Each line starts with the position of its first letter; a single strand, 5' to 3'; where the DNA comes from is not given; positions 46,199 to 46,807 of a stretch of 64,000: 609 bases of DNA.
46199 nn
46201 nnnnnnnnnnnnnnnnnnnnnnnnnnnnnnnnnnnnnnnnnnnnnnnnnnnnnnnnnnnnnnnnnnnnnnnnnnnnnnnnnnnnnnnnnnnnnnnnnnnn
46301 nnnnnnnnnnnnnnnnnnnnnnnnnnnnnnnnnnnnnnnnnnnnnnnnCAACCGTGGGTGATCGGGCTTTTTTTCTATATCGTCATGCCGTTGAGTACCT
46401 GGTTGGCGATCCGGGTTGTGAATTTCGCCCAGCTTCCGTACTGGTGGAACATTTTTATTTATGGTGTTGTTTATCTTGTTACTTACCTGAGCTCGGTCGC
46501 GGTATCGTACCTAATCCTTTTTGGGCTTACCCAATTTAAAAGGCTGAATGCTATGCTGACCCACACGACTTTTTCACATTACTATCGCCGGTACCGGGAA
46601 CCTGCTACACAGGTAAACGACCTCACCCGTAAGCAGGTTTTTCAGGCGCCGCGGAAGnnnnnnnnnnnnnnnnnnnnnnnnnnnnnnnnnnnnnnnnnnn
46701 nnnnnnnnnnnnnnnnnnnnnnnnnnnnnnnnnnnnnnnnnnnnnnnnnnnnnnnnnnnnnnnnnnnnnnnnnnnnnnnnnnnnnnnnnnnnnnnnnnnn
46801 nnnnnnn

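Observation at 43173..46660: MATE transporter followed by flavodoxin-like / extracytoplasmic FMN_bind / membrane flavodoxin-ferredoxin trio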

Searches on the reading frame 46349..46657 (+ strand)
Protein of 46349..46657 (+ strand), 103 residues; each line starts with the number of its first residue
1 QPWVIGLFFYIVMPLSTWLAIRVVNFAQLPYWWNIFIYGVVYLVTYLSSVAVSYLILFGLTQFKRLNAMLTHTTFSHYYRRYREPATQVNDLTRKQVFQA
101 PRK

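Call 93: search_protein_representatives(protein=window:46349-46657:+)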
Query: 103 residues. Proteins with E-value up to 0.001 (for the whole library): 28; up to 1e-10: 0; up to 1e-30: 0. The best 28 are listed.
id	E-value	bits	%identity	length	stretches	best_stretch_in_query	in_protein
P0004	2.6e-09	53.5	43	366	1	1-93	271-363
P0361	8.2e-09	51.9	34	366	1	2-96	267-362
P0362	1.6e-07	47.7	42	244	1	36-95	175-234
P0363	4.8e-06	43.0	40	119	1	16-93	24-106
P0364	6.9e-06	42.5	37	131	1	2-93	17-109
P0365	1.0e-05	41.9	35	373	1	2-96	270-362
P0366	1.1e-05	41.8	32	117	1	1-93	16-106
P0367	1.8e-05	41.2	32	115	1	2-97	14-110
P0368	1.9e-05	41.0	25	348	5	53-96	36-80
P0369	2.2e-05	40.9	36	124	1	20-96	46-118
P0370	2.3e-05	40.8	32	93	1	28-96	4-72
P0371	4.9e-05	39.7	28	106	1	4-94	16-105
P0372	4.9e-05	39.7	29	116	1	12-95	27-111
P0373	6.7e-05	39.3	44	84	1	44-93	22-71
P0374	9.5e-05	38.8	38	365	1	7-92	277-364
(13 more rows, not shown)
